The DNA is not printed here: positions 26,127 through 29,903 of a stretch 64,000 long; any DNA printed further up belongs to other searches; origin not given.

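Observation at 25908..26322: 83-bp array fuses a TSUP start to the pyc C-terminus, creating four in-frame 17-aa micro-ORFs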

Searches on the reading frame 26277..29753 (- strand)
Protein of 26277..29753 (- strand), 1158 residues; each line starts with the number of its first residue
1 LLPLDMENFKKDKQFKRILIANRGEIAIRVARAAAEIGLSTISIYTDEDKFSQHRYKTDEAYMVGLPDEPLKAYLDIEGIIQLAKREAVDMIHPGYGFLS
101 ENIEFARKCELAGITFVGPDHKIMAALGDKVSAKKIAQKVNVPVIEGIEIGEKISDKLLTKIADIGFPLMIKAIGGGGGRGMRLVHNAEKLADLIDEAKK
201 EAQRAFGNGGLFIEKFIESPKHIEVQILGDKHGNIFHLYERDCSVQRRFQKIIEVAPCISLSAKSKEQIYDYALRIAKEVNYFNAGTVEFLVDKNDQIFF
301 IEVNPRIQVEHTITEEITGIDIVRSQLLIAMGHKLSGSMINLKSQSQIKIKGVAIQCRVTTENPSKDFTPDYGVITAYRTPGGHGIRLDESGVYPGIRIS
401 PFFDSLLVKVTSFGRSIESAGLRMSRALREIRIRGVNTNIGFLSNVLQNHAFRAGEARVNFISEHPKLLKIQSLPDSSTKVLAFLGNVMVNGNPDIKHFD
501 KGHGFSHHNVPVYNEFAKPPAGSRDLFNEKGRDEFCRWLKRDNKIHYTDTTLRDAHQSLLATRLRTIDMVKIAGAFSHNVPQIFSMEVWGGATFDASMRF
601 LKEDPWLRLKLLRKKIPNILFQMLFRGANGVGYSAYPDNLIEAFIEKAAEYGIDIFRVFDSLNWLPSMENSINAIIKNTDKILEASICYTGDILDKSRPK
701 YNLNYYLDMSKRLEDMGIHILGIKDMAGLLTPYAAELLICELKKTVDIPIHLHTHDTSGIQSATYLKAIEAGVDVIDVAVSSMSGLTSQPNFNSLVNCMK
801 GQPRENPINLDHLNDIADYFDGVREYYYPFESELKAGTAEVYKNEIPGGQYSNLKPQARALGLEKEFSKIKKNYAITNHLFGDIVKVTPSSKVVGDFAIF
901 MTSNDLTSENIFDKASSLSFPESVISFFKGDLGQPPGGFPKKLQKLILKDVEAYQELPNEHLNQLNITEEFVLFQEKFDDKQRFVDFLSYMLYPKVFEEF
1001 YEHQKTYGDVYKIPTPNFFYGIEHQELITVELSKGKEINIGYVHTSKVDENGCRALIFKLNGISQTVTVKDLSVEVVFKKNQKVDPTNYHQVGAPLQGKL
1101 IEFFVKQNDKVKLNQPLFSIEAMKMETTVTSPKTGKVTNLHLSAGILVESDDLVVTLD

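Call 12: find_related_loci(query=window:26277-29753:-, collection=genome_contigs, flank=3000)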
Query window:26277-29753:- (1158 aa) in genome_contigs; peptide patterns used: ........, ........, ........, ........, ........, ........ (x = any residue, [..] = any of these).
138 stretches matched a pattern; 44 encode a relative of the query (tblastn E <= 1e-3); 44 distinct loci.
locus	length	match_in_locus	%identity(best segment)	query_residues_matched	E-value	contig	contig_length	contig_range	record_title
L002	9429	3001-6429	58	14-1158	0e+0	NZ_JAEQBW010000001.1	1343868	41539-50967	Marivirga aurantiaca strain S37H4 NODE_1_length_1344063, whole genome shotgun sequence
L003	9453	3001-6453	58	6-1158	0e+0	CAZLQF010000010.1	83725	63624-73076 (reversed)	MAG TPA_asm: uncultured Sphingobacteriales bacterium isolate SRP185896_co2_375 genome assembly, contig: NODE_62_length_8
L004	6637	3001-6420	59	14-1155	0e+0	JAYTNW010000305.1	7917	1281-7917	MAG: Bacteroidota bacterium isolate GFS_4010 GFS_4010_304, whole genome shotgun sequence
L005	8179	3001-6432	59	13-1158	0e+0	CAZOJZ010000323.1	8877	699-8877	MAG TPA_asm: uncultured Roseivirgaceae bacterium isolate binchicken_co244_135 genome assembly, contig: k141_1823283, who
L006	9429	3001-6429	59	14-1158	0e+0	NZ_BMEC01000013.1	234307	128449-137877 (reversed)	Marivirga lumbricoides strain CGMCC 1.10832 sequence13, whole genome shotgun sequence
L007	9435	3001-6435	57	14-1157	0e+0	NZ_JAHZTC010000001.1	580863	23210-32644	Pontibacter sp. HSC-14F20 NODE_1_length_580863_cov_57.898389, whole genome shotgun sequence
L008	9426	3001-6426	58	17-1158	0e+0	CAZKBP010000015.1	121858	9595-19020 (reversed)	MAG TPA_asm: uncultured Cytophagaceae bacterium isolate SRP128890_co1_134 genome assembly, contig: NODE_195_length_12185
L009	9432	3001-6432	56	13-1158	0e+0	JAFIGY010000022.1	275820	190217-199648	MAG: Chitinophaga niabensis isolate HJP_bin28 k141_212523, whole genome shotgun sequence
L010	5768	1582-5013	56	13-1158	0e+0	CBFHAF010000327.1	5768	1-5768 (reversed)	MAG TPA_asm: uncultured Chitinophaga sp. isolate SRR29654721_concoct_32 genome assembly, contig: ERZ27252565.6255, whole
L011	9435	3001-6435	56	14-1157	0e+0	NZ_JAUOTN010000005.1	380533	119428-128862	Pontibacter coccineus strain BT731 NODE_5_length_380533_cov_35.424467, whole genome shotgun sequence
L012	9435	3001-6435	57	14-1157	0e+0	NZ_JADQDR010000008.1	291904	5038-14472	Pontibacter rufus strain 172403-2 NODE_8_length_291904_cov_30.229619, whole genome shotgun sequence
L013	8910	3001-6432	56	13-1158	0e+0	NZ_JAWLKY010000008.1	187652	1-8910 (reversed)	Chitinophaga sp. YIM B06452 Scaffold8, whole genome shotgun sequence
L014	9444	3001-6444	54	11-1158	0e+0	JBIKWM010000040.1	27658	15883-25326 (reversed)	MAG: Flavobacteriales bacterium isolate ME2015-09-13_3300035666_group6_bin210 Rohwer_bin1007_scaffold_75_c2, whole genom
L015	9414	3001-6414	57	13-1152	0e+0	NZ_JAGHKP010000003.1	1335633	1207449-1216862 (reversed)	Chitinophaga chungangae strain MAH-28 spades_K_17_127_3, whole genome shotgun sequence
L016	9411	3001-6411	56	20-1158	0e+0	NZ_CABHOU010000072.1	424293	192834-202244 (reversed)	MAG: uncultured Chitinophaga sp. isolate Chitinophaga_sp_nbed36b11, whole genome shotgun sequence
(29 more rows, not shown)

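Call 20: find_encoding_contigs(protein=window:26277-29738:-, flank=3000, max_places=10)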
Protein window:26277-29738:- (1153 aa): no gene with exactly this product is on record in the collection.

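Call 52: search_protein_families(library=pfam, proteins=[window:26277-29753:-], max_evalue=0.001)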
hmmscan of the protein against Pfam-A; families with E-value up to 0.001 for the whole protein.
window:26277-29753:- (1158 aa): 11 families
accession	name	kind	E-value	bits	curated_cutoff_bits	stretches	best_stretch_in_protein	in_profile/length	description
PF02786.22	CPSase_L_D2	-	7.4e-71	238.5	19.8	1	129-336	1-209/211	Carbamoyl-phosphate synthase L chain, ATP binding domain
PF02436.23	PYC_OADA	-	8e-67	225.3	27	1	841-1038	1-198/201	Conserved carboxylase domain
PF00289.28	Biotin_carb_N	-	1.6e-39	135.2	25.5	1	15-124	2-110/110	Biotin carboxylase, N-terminal domain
PF02785.25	Biotin_carb_C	-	1.1e-30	106.3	32.4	1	356-463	1-107/108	Biotin carboxylase C-terminal domain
PF00364.28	Biotin_lipoyl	-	3.3e-15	56.1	22.1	1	1090-1157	1-73/73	Biotin-requiring enzyme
PF02222.28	ATP-grasp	-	5e-13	49.5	27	1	137-307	3-163/179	ATP-grasp domain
PF00682.25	HMGL-like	-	6.9e-13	49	29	1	667-818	103-258/260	HMGL-like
PF07478.18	Dala_Dala_lig_C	-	1.2e-11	45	24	1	157-305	27-174/204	D-ala D-ala ligase C-terminus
PF08443.16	RimK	-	1.5e-05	25.2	21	1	138-323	14-181/188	RimK-like ATP-grasp domain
PF02655.19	ATP-grasp_3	-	1.8e-05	25.3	23.2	1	133-308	8-158/160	ATP-grasp domain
PF13535.11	ATP-grasp_4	-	0.00074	19.6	27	0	166-307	2-152/160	ATP-grasp domain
